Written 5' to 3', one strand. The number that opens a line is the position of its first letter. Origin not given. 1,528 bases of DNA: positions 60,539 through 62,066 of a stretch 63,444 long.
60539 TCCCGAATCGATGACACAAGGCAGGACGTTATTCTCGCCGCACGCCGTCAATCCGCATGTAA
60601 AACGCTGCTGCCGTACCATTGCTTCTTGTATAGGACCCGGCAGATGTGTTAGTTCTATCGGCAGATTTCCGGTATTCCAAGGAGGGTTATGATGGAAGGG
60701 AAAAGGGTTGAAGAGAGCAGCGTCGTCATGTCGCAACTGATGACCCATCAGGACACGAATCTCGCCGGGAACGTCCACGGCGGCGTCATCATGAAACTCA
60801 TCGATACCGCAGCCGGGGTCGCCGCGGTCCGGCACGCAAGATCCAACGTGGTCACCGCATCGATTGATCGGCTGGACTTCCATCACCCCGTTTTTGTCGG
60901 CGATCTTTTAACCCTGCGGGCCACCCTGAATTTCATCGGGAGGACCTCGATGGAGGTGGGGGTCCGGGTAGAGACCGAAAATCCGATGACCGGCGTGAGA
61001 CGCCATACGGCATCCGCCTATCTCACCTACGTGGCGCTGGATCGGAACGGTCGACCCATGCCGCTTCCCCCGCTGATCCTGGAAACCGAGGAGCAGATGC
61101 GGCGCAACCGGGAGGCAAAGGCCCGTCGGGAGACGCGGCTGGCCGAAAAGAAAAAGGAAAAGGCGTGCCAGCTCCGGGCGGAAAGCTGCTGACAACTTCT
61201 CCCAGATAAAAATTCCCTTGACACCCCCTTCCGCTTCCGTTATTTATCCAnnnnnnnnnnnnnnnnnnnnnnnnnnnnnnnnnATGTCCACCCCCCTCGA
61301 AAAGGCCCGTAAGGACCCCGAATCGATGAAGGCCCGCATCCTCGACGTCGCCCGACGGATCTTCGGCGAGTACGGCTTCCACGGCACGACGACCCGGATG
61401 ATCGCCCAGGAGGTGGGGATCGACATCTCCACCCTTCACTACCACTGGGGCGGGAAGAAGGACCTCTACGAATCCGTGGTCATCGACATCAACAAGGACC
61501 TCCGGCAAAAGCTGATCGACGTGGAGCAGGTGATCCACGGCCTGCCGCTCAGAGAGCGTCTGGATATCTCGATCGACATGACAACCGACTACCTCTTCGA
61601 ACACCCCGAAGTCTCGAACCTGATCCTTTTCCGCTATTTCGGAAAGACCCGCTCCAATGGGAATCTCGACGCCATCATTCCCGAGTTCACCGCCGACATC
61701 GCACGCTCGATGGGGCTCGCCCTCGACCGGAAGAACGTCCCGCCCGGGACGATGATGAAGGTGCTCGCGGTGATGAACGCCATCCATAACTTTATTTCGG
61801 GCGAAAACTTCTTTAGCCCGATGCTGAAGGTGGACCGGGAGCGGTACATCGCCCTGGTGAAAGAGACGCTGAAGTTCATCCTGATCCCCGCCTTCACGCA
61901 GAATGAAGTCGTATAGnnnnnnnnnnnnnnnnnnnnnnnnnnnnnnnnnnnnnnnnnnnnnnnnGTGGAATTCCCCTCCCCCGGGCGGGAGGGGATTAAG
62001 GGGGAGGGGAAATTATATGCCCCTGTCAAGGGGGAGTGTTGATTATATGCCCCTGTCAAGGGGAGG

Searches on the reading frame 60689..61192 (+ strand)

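Call 9: search_protein_families(library=pfam, proteins=[window:60689-61192:+], max_evalue=0.00001)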
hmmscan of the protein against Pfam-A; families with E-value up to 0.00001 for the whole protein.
window:60689-61192:+ (167 aa): 1 family
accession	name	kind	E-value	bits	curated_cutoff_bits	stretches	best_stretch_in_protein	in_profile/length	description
PF03061.28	4HBT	-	2.2e-22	79.6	20.6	1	27-101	2-77/79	Thioesterase superfamily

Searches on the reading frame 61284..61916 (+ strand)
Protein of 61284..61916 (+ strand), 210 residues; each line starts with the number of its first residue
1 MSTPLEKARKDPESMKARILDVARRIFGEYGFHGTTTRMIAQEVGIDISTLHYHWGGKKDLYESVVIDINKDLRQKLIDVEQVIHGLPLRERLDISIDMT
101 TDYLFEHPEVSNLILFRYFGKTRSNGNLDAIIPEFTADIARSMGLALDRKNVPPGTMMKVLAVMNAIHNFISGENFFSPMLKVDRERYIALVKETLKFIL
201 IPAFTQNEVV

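Call 9: search_protein_families(library=pfam, proteins=[window:61284-61916:+], max_evalue=0.00001)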
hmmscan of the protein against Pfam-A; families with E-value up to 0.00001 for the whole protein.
window:61284-61916:+ (210 aa): 1 family
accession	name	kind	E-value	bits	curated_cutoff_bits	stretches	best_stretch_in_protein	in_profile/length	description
PF00440.29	TetR_N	-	2.6e-15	56.4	24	1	19-65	1-47/47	Bacterial regulatory proteins, tetR family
